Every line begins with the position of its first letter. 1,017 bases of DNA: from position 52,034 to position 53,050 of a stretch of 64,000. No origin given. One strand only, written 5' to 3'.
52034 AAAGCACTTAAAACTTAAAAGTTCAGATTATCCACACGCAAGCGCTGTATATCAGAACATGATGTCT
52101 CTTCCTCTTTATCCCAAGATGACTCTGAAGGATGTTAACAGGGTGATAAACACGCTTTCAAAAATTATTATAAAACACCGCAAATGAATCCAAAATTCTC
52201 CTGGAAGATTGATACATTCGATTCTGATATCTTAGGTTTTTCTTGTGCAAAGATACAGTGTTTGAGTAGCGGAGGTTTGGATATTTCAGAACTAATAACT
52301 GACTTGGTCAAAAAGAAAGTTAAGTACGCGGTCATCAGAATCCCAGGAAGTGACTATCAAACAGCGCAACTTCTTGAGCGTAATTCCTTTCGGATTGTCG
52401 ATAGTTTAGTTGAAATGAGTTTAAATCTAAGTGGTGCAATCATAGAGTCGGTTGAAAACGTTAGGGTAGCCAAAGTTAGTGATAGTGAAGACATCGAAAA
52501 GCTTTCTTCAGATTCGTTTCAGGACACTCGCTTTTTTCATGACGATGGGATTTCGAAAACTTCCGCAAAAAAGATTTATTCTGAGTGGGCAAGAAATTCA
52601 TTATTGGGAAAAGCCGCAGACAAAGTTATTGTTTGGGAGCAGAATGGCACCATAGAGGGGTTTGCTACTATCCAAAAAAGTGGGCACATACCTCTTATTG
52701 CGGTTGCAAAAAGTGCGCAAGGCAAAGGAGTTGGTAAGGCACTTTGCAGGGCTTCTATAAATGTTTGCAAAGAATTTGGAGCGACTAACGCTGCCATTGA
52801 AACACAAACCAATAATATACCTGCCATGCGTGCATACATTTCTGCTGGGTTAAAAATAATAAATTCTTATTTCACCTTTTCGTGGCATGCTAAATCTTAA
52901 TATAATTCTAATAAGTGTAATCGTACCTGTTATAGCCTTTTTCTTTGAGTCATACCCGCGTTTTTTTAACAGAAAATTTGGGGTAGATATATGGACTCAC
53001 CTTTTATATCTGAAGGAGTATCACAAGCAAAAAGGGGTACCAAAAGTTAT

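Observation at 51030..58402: Amino-sugar tailoring block: DegT aminotransferase + WecD-like GNAT + two SAM methyltransferases + SDR dehydratase/epimerases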

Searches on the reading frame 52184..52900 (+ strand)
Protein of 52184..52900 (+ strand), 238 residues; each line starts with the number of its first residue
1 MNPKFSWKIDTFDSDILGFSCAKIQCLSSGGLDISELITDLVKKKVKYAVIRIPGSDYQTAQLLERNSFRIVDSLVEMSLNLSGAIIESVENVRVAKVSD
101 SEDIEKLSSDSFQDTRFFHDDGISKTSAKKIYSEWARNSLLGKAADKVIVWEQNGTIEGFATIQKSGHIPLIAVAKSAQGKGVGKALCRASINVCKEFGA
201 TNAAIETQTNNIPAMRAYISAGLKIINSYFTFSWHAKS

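Call 4: search_protein_families(library=pfam, proteins=[window:52184-52900:+])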
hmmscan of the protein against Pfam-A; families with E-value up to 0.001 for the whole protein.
window:52184-52900:+ (238 aa): 3 families
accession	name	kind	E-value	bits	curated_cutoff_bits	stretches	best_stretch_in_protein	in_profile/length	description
PF00583.31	Acetyltransf_1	-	3.5e-12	47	20.7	1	129-218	16-111/116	Acetyltransferase (GNAT) family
PF13673.13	Acetyltransf_10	-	2.1e-10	41.1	23.6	1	120-228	7-112/128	Acetyltransferase (GNAT) domain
PF13508.13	Acetyltransf_7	-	1.5e-07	32.2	27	1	147-220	4-79/84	Acetyltransferase (GNAT) domain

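Call 6: search_protein_families(library=ncbifam, proteins=[window:52184-52900:+])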
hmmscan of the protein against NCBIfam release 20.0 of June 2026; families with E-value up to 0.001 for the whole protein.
window:52184-52900:+ (238 aa): 7 families
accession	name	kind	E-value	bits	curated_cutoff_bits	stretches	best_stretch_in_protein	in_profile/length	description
NF008212.0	PRK10975.1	equivalog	2.8e-26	92.8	219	1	9-229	9-226/232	dTDP-4-amino-4,6-dideoxy-D-galactose acyltransferase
TIGR02382.1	wecD_rffC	equivalog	3e-17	62.8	195.1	1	52-226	4-183/191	dTDP-4-amino-4,6-dideoxy-D-galactose acyltransferase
TIGR01575.1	rimI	equivalog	6e-10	39.4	86.4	1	143-227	29-116/132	ribosomal protein S18-alanine N-acetyltransferase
NF007853.0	PRK10562.1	equivalog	8.8e-08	32.5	125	1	137-230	41-127/146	N-acetyltransferase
NF000487.1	stat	exception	2.4e-06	27.2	420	1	153-224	86-162/189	streptothricin N-acetyltransferase STAT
NF000360.1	sat4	exception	7.6e-06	26.1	380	1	167-226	97-156/180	streptothricin N-acetyltransferase Sat4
NF000358.1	sat2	exception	0.00011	22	360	1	149-225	66-142/174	streptothricin N-acetyltransferase Sat2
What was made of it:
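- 52184..52900 (+): WecD-type two-domain GNAT, N-acetyltransferase for a nucleotide-linked 4-amino sugar. NF008212, 92.8 bits over the full model length (call 6).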

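Call 11: search_solved_structures(query=window:52184-52900:+, max_evalue=0.01, show_alignments=2)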
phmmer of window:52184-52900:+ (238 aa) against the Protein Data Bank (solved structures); distinct sequences matched with E-value up to 0.01: 11.
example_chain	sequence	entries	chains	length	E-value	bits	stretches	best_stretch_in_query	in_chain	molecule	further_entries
2fs5_A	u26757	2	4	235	1.3e-08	37.9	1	53-228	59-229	TDP-Fucosamine acetyltransferase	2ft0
1y9k_A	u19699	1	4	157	4.5e-06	29.6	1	161-234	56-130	IAA acetyltransferase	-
7l1k_A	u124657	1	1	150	2.8e-05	27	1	166-222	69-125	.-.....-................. 30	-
4pv6_C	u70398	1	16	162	0.00031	23.6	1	126-225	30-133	N-terminal acetyltransferase complex subunit [ARD1]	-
7wx5_A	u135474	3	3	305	0.00086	22.1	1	169-229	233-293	N-acetyltransferase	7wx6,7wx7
4lx9_A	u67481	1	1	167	0.0011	21.8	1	137-225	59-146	ARCHAEAL AMINO-TERMINAL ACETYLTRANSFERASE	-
2x7b_A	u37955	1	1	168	0.0011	21.8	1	137-225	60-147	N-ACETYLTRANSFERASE SSO0209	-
4r3k_A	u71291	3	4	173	0.0012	21.6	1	137-225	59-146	Uncharacterized N-acetyltransferase SSO0209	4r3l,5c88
5c82_A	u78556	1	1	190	0.0028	20.5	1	149-224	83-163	Nourseothricin acetyltransferase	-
7ypu_A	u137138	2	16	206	0.0039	20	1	155-223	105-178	Acetyltransferase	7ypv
3f8k_A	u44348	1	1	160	0.0039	20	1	94-224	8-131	Protein acetyltransferase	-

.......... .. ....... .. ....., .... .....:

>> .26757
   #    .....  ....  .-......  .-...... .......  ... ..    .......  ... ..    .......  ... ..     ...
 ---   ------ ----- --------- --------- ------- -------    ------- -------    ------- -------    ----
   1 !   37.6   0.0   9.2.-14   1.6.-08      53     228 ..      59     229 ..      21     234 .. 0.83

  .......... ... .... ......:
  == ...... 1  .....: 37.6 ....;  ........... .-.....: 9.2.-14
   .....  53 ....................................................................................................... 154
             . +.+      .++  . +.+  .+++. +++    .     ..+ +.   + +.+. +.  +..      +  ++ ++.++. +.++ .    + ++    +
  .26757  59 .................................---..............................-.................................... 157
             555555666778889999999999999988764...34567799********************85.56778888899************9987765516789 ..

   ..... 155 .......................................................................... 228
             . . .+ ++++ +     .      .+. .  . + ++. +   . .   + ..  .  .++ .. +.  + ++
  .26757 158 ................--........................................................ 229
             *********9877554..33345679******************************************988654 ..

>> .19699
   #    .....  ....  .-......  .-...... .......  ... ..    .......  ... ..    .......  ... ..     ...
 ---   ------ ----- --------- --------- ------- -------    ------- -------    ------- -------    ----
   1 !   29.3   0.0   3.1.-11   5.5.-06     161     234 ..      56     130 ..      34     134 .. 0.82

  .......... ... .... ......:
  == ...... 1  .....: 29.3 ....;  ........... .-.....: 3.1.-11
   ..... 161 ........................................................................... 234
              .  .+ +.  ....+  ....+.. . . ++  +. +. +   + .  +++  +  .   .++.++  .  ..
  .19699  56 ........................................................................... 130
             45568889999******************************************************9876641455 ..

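Call 30: find_homologous_proteins(query=window:52184-52900:+, max_evalue=0.00001)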
Query window:52184-52900:+ (238 aa): 10 proteins with E <= 0.00001 among 337 candidates.
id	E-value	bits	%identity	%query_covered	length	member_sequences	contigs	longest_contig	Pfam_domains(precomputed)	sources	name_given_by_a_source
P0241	6.5e-151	518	100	100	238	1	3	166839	PF13673.14,PF13508.14,PF00583.32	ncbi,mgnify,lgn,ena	mgnify:CR=1 FL=1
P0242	4.5e-113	394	76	98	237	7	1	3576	PF13673.14,PF13508.14,PF00583.32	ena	-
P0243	6.9e-112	390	73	100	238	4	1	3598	PF13673.14,PF13508.14,PF00583.32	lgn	-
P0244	3.4e-108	378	70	100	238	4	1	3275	PF13673.14,PF13508.14,PF00583.32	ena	-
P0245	2.8e-101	356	67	100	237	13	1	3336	PF13673.14,PF13508.14,PF00583.32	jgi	jgi:dTDP-4-amino-4,6-dideoxy-D-galactose acyltransferase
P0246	1.2e-99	350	68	99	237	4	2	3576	PF13673.14,PF13508.14,PF00583.32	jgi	jgi:dTDP-4-amino-4,6-dideoxy-D-galactose acyltransferase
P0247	8.8e-89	315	62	100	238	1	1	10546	PF13673.14,PF13508.14,PF00583.32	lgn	-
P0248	8.0e-88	312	60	99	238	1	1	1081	PF13673.14,PF13420.14,PF13508.14,PF00583.32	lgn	-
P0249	1.1e-76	275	55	99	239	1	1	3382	PF13673.14,PF13508.14,PF00583.32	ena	-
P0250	3.9e-16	77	29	96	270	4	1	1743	PF13673.14,PF13302.14,PF13508.14,PF08445.17,PF00583.32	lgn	-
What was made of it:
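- Tried and rejected: Homologue search with the GNAT alone returned just 10 hits because of the word index (call 30).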

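Call 40: find_related_loci(query=A3, collection=genome_contigs, flank=10000)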
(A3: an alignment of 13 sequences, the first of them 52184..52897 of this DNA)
Query A3 (238 aa) in genome_contigs; peptide patterns used: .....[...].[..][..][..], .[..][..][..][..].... (x = any residue, [..] = any of these).
88 stretches matched a pattern; 29 encode a relative of the query (tblastn E <= 1e-3); 29 distinct loci.
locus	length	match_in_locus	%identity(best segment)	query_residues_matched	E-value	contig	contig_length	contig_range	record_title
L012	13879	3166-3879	72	1-238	1e-119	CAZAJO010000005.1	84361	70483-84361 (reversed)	MAG TPA_asm: uncultured Gammaproteobacteria bacterium isolate SRP342105_co1_429 genome assembly, contig: NODE_347_length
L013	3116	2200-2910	68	1-237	2e-113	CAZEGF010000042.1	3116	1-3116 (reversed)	MAG TPA_asm: uncultured Gammaproteobacteria bacterium isolate SRP135725_co2_582 genome assembly, contig: k141_4515113, w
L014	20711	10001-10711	47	4-234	1e-66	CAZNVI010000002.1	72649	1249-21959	MAG TPA_asm: uncultured Gammaproteobacteria bacterium isolate SRP192515_co1_25 genome assembly, contig: NODE_217_length_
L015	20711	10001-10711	40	2-238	2e-58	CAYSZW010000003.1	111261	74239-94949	MAG TPA_asm: uncultured Gammaproteobacteria bacterium isolate SRP342105_co1_75 genome assembly, contig: NODE_211_length_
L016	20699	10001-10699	41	2-234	5e-58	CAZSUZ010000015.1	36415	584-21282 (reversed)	MAG TPA_asm: uncultured Gammaproteobacteria bacterium isolate SRP300315_co1_1 genome assembly, contig: NODE_629_length_3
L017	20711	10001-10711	37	5-237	4e-49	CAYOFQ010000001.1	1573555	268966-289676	MAG TPA_asm: uncultured Gammaproteobacteria bacterium isolate SRP342105_co1_162 genome assembly, contig: NODE_1_length_1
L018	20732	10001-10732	31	12-234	2e-23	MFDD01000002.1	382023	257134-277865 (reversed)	MAG: Candidatus Daviesbacteria bacterium RIFCSPHIGHO2_02_FULL_43_12 rifcsphigho2_02_scaffold_105, whole genome shotgun s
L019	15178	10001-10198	36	172-233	1e-7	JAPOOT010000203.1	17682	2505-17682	MAG: Gemmatimonadetes bacterium isolate APA_bin_41 c_000000180349, whole genome shotgun sequence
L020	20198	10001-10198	36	172-233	1e-7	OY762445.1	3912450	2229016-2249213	MAG: bacterium isolate 4d88f91b-64ba-49ef-9c7d-4906d56127d1 genome assembly, chromosome: 1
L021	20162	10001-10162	43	172-225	3e-7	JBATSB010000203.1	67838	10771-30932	MAG: Ignavibacteria bacterium isolate MFD10470_ilm_asm_bin1 k127_115000, whole genome shotgun sequence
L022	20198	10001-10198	35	172-233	4e-7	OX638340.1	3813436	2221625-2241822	MAG: uncultured Gemmatimonadota bacterium isolate 6ed59a95-0d5b-4630-9937-108f2708d2fb genome assembly, chromosome: 1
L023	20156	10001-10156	38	174-225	8e-7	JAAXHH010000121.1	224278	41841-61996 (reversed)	MAG: Candidatus Latescibacterota bacterium isolate Plut_88884 unfiltered_Plut_88884_genomic_contig_253366, whole genome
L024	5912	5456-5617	41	172-225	8e-7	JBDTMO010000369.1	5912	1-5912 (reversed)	MAG: bacterium isolate cluster3_bin.128 NODE_73111_length_5912_cov_5.492061, whole genome shotgun sequence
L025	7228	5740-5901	37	172-225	3e-6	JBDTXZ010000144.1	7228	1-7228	MAG: bacterium isolate cluster4_bin.128 NODE_34044_length_7228_cov_5.513174, whole genome shotgun sequence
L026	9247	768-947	38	172-229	5e-6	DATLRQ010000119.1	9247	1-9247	MAG TPA_asm: Candidatus Micrarchaeaceae archaeon isolate SMAG_U13908 k141_131830, whole genome shotgun sequence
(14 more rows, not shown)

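Call 77: predict_structure(alignment_id=A4)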
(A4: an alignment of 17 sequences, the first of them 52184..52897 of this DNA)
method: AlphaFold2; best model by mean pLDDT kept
length: 238 residues; sequences in the alignment: 17
mean_pLDDT: 94.6   pTM: 0.87
mean pLDDT of the five models: 94.6, 94.0, 93.7, 93.8, 93.8
residues with pLDDT >= 90: 209; 70-90: 27; 50-70: 2; < 50: 0
segments of 3 or more residues with pLDDT < 50: none
pLDDT, mean of each block of 10 residues (from residue 1): 91 95 92 96 97 96 97 96 89 96 95 87 92 95 97 96 98 94 97 97 96 95 96 90
secondary structure, 60 per line:
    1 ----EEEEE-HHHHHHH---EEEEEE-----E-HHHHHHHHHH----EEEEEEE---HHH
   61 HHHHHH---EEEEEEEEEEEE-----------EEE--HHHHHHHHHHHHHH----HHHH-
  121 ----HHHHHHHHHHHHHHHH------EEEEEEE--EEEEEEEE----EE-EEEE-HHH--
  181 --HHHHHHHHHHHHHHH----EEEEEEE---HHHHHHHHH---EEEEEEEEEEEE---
elements in order: E5-9 H11-17 E21-26 H34-43 E48-54 H58-66 E70-81 E93-95 H98-111 H116-119 H125-140 E147-153 E156-163 E171-174 H183-197 E202-208 H212-220 E224-235
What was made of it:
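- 52184..52900 (+): AF2 model pLDDT 94.6 (call 77).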

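Call 91: search_protein_families(library=ncbifam, proteins=[L016:16387-17403:+, L016:18560-19474:+], max_evalue=1e-10)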
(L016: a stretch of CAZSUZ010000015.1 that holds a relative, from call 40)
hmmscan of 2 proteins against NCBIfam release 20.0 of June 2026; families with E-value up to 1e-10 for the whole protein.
L016:16387-17403:+ (338 aa): 9 families
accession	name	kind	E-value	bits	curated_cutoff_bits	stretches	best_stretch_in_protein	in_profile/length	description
TIGR03589.1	PseB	equivalog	5.2e-91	304.9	407.75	1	7-298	3-290/324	UDP-N-acetylglucosamine 4,6-dehydratase (inverting)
TIGR04130.1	FnlA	equivalog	1.7e-80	270.4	730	1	6-300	2-295/337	UDP-N-acetylglucosamine 4,6-dehydratase/5-epimerase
TIGR04180.1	EDH_00030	hypoth_equivalog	1.3e-17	63.9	475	1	11-132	1-123/297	NAD-dependent 4,6-dehydratase LegB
TIGR01181.1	dTDP_gluc_dehyt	equivalog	9.2e-15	54.5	365.1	1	11-262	2-277/321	dTDP-glucose 4,6-dehydratase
TIGR03466.1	HpnA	hypoth_equivalog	4.3e-14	52.1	367.65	1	10-133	2-116/327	hopanoid-associated sugar epimerase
NF041293.1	G6PDh_Azf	equivalog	1.1e-13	51.2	400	1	9-138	3-123/252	NAD-dependent glucose-6-phosphate dehydrogenase Azf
TIGR01179.1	galE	equivalog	3.6e-13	49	262.3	1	11-175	2-180/332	UDP-glucose 4-epimerase GalE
TIGR02622.1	CDP_4_6_dhtase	equivalog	2.3e-12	46.7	278.45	1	7-136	3-135/352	CDP-glucose 4,6-dehydratase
NF042423.1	oxyalk_red_Shew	equivalog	6.7e-11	41.8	580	0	9-131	9-119/331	2-alkyl-3-oxoalkanoate reductase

L016:18560-19474:+ (304 aa): 6 families
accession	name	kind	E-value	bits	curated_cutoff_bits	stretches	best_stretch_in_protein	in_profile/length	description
TIGR01214.1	rmlD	equivalog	5.4e-42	143.8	224.05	1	3-287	2-276/285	dTDP-4-dehydrorhamnose reductase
TIGR01179.1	galE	equivalog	1.3e-15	57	262.3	1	3-161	2-175/332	UDP-glucose 4-epimerase GalE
TIGR01181.1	dTDP_gluc_dehyt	equivalog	2.4e-14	53.2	365.1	1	3-253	2-272/321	dTDP-glucose 4,6-dehydratase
NF007440.0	PRK09987.1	equivalog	1.1e-13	51.1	308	1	47-164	38-156/299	dTDP-4-dehydrorhamnose reductase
NF043036.1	ErythonDh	equivalog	1.1e-13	51.1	325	1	1-145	1-158/321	D-erythronate dehydrogenase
TIGR02197.1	heptose_epim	equivalog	1.2e-12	47.7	274.6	1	3-144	1-146/316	ADP-glyceromanno-heptose 6-epimerase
